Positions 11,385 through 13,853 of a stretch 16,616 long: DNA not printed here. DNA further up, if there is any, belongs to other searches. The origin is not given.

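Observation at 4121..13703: Same-strand locus of two paralogous lyase-like multidomain proteins, a PEP-CTERM protein and a giant TonB-dependent receptor, resembling a polysaccharide-utilisation system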

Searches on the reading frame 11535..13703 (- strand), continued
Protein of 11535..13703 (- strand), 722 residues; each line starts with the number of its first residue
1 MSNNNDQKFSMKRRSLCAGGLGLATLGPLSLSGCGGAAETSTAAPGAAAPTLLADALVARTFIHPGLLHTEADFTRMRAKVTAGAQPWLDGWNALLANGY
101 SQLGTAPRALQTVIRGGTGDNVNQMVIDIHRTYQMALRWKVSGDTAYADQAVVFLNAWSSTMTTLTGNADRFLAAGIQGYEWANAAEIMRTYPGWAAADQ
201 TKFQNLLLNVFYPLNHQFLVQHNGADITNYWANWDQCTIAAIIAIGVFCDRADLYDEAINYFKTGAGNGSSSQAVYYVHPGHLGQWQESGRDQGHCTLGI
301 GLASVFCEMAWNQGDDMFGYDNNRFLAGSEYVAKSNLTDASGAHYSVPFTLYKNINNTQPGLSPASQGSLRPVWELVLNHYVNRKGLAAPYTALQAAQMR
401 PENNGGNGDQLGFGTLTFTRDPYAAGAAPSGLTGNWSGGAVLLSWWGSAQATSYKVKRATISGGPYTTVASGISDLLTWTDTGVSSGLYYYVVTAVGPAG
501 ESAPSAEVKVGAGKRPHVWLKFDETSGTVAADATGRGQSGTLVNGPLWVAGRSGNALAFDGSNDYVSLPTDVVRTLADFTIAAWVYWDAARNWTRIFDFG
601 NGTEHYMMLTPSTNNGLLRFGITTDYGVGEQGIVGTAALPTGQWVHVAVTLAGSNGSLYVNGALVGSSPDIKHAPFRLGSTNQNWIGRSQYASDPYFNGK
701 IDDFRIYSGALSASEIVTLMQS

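Call 14: find_encoding_contigs(protein=P0002, flank=10000, max_places=2)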
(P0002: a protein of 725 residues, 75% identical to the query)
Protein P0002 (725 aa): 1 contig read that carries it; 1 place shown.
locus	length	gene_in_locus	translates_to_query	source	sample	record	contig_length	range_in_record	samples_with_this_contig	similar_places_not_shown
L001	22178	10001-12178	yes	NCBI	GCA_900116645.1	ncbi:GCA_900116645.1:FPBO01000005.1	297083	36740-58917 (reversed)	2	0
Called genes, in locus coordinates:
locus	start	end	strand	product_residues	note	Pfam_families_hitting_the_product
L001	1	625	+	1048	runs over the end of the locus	PF02837:Glyco_hydro_2_N, PF00703:Glyco_hydro_2, PF02836:Glyco_hydro_2_C, PF16353:LacZ_4, PF02929:Bgal_small_N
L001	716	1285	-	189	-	-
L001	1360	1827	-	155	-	PF17200:sCache_2, PF08269:dCache_2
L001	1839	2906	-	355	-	PF13609:Porin_4, PF00267:Porin_1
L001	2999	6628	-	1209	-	PF05378:Hydant_A_N, PF01968:Hydantoinase_A, PF02538:Hydantoinase_B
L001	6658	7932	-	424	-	PF00083:Sugar_tr, PF07690:MFS_1, PF12832:MFS_1_like (weak), PF00083:Sugar_tr, PF07690:MFS_1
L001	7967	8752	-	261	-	PF07286:D-Glu_cyclase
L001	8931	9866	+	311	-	PF00126:HTH_1, PF03466:LysR_substrate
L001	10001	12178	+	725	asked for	PF05426:Alginate_lyase, PF13385:Laminin_G_3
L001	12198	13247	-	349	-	PF00356:LacI, PF00532:Peripla_BP_1, PF13407:Peripla_BP_4, PF13377:Peripla_BP_3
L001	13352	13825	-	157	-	PF20620:DUF6805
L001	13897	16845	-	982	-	PF07715:Plug, PF00593:TonB_dep_Rec_b-barrel, PF14905:OMP_b-brl_3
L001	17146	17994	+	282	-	PF04962:KduI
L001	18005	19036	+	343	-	-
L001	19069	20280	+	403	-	PF07221:GlcNAc_2-epim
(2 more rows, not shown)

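Call 15: find_encoding_contigs(protein=P0072, flank=10000, max_places=2)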
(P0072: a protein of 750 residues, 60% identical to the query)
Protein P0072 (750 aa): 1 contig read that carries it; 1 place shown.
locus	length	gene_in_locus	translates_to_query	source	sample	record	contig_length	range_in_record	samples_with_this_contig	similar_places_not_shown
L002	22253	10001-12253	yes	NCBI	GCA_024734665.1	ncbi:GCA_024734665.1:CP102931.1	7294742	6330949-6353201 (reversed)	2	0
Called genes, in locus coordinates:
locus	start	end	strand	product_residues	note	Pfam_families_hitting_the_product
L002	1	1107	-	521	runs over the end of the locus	PF02776:TPP_enzyme_N, PF02775:TPP_enzyme_C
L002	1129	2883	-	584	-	PF01063:Aminotran_4, PF08892:YqcI_YcgG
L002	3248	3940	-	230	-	PF01177:Asp_Glu_race (faint)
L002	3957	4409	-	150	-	PF13404:HTH_AsnC-type, PF13412:HTH_24, PF01037:AsnC_trans_reg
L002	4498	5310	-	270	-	PF00005:ABC_tran, PF09818:ABC_ATPase (faint), PF13304:AAA_21 (faint), PF02463:SMC_N (weak)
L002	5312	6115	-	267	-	PF00528:BPD_transp_1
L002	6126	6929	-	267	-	PF00497:SBP_bac_3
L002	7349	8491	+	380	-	PF03435:Sacchrp_dh_NADP, PF16653:Sacchrp_dh_C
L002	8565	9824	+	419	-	PF01266:DAO, PF13450:NAD_binding_8 (weak)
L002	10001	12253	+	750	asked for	PF05426:Alginate_lyase, PF13385:Laminin_G_3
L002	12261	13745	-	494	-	PF00171:Aldedh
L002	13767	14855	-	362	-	PF00180:Iso_dh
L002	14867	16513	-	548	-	PF13191:AAA_16 (faint), PF13555:AAA_29 (faint), PF25199:nSTAND_NTPase5 (faint), PF00004:AAA (faint), PF00005:ABC_tran, PF05729:NACHT (faint), PF00005:ABC_tran, PF02463:SMC_N (weak), +4 more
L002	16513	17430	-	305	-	PF00528:BPD_transp_1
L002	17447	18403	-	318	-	PF19300:BPD_transp_1_N, PF00528:BPD_transp_1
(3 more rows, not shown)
